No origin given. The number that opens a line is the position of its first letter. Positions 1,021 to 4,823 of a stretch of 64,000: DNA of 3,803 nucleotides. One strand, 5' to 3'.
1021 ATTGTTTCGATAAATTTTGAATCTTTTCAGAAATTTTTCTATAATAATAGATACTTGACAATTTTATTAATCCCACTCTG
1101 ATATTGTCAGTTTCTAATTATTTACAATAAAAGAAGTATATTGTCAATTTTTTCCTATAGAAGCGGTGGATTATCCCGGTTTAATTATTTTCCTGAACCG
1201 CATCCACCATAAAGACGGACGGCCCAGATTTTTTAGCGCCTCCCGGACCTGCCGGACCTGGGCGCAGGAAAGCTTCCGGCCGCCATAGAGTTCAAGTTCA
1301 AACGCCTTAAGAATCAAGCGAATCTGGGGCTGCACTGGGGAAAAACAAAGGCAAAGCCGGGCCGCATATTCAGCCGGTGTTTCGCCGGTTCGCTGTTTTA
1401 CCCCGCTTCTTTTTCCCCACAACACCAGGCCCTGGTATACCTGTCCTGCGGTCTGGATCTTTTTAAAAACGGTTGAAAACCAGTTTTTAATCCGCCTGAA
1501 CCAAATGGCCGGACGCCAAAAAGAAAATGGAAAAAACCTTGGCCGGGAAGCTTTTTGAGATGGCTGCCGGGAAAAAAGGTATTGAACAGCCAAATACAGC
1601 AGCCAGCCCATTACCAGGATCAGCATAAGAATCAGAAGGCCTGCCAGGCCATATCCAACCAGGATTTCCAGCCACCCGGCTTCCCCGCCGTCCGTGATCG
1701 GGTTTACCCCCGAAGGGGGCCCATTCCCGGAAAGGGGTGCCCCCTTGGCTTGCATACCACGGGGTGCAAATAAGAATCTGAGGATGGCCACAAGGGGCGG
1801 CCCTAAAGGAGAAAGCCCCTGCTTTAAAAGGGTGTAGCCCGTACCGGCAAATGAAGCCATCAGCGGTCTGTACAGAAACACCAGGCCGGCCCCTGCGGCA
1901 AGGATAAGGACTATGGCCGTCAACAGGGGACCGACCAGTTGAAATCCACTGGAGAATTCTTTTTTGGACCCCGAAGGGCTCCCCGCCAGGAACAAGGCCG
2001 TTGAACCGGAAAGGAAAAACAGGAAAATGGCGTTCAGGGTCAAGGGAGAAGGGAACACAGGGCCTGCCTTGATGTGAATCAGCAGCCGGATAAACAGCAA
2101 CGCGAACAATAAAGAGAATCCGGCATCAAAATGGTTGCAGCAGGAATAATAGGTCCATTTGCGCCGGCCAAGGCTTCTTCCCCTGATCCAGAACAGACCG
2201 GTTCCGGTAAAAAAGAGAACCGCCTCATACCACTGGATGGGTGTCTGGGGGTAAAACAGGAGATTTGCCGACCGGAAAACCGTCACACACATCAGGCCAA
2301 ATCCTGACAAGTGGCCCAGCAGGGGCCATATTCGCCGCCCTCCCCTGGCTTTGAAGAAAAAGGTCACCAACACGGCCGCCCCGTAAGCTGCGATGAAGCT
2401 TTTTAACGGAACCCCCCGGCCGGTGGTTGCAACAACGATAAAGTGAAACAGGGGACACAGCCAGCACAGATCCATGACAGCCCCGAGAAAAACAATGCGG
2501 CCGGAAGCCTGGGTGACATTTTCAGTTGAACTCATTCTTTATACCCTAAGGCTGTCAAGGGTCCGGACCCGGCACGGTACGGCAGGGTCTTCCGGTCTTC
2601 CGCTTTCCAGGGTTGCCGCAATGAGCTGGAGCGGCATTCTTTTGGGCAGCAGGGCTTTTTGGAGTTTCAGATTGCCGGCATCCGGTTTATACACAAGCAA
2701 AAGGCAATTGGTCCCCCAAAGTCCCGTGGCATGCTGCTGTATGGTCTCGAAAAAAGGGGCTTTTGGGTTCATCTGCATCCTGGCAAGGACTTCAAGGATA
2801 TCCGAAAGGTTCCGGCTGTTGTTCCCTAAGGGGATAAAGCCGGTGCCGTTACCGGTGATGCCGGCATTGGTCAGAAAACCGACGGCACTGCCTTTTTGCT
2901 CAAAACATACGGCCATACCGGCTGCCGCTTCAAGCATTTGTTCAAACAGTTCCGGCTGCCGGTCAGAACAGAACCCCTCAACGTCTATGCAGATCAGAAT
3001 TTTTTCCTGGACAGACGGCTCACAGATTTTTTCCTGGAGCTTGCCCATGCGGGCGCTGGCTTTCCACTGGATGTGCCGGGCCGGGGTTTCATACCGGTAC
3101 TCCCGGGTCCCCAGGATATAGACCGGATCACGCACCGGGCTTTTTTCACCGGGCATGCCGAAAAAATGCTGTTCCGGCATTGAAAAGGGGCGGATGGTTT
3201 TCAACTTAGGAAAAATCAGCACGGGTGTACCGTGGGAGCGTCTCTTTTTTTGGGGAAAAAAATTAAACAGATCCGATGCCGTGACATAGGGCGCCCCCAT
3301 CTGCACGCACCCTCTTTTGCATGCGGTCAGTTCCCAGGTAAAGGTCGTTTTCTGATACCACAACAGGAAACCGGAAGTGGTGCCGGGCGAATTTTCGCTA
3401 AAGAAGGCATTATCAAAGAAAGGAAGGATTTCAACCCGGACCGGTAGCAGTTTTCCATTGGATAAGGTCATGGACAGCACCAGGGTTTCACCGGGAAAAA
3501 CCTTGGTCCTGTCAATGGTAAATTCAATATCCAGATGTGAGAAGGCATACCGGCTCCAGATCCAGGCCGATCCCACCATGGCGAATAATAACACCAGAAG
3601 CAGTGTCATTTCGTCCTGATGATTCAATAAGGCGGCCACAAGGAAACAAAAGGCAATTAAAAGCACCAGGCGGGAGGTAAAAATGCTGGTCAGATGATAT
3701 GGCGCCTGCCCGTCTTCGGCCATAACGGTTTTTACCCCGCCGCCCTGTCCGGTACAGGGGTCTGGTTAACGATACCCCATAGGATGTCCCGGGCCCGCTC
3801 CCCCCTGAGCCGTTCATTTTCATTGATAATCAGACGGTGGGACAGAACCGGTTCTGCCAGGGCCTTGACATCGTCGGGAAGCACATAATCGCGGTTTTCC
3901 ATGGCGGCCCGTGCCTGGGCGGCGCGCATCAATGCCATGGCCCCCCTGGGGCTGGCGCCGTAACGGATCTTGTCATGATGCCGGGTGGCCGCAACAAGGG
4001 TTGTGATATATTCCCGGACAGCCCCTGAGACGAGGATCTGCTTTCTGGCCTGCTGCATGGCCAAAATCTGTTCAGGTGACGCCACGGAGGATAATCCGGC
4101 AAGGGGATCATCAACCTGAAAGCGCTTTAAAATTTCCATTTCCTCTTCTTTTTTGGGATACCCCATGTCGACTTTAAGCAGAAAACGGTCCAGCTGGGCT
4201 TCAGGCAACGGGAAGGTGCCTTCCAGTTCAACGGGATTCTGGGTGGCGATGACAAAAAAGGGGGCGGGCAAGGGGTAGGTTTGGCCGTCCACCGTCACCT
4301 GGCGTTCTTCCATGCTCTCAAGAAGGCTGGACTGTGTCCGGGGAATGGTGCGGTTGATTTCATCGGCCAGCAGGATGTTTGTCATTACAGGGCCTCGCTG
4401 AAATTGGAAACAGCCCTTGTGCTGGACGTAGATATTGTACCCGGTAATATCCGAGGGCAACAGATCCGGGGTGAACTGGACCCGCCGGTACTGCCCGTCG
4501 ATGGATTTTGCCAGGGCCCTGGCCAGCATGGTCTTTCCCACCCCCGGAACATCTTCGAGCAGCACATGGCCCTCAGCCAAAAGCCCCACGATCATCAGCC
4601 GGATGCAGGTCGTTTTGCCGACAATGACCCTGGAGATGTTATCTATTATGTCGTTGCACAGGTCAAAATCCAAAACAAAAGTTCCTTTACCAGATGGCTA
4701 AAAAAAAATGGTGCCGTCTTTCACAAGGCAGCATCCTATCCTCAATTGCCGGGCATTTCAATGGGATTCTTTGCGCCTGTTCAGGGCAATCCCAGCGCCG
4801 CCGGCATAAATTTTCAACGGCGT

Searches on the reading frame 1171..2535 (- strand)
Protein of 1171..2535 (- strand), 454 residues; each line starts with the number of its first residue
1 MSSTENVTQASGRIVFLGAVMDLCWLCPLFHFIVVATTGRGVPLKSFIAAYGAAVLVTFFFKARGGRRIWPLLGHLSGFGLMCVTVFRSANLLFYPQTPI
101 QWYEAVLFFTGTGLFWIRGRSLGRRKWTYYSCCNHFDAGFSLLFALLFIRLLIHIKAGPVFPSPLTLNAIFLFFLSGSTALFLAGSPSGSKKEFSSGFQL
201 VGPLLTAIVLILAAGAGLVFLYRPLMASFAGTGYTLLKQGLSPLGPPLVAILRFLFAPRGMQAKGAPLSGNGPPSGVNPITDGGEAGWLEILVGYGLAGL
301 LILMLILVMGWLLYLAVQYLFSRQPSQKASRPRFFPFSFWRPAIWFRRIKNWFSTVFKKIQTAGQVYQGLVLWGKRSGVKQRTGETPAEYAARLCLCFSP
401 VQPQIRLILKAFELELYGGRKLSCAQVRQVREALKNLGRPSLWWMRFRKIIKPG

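Call 33: search_protein_families(library=pfam, max_evalue=0.00001, proteins=[window:1171-2535:-])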
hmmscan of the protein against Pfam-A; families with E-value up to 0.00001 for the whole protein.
window:1171-2535:- (454 aa): 1 family
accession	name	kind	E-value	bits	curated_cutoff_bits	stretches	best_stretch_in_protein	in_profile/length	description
PF13559.11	DUF4129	-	4e-11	43.3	24.8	1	367-434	2-68/69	Domain of unknown function (DUF4129)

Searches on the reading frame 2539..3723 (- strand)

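Call 33: search_protein_families(library=pfam, max_evalue=0.00001, proteins=[window:2539-3723:-])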
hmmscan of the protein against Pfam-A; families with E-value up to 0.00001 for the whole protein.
window:2539-3723:- (394 aa): 1 family
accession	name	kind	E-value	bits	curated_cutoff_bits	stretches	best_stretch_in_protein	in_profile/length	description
PF01882.25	DUF58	-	2.4e-06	27.4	23.4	1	206-322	2-115/216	Protein of unknown function DUF58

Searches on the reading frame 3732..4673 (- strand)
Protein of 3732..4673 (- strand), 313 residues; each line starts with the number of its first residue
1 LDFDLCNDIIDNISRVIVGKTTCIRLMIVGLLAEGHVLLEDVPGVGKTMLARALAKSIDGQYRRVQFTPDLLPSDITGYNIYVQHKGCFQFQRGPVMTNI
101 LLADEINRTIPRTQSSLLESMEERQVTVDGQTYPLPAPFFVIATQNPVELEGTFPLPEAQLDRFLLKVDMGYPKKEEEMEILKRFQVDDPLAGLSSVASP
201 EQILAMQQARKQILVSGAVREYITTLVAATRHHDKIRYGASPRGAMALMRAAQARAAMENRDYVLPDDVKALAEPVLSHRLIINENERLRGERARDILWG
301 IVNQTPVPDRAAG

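Call 33: search_protein_families(library=pfam, max_evalue=0.00001, proteins=[window:3732-4673:-])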
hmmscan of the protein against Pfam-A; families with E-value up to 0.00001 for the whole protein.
window:3732-4673:- (313 aa): 5 families
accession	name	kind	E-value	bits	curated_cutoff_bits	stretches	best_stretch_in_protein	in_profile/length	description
PF07726.17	AAA_3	-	2.4e-64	215.6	27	1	36-166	1-131/131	ATPase family associated with various cellular activities (AAA)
PF17863.7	AAA_lid_2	-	1e-25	89.7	22.7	1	229-297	2-70/74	AAA lid domain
PF07728.20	AAA_5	-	3.2e-13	50.3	22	1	36-164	1-139/139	AAA domain (dynein-related subfamily)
PF20030.5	bpMoxR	-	1.1e-11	44.6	27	1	7-183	4-179/205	MoxR domain in the MoxR-vWA-beta-propeller ternary systems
PF00004.35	AAA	-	1.3e-06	29.4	21.2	1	39-150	3-114/131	ATPase family associated with various cellular activities (AAA)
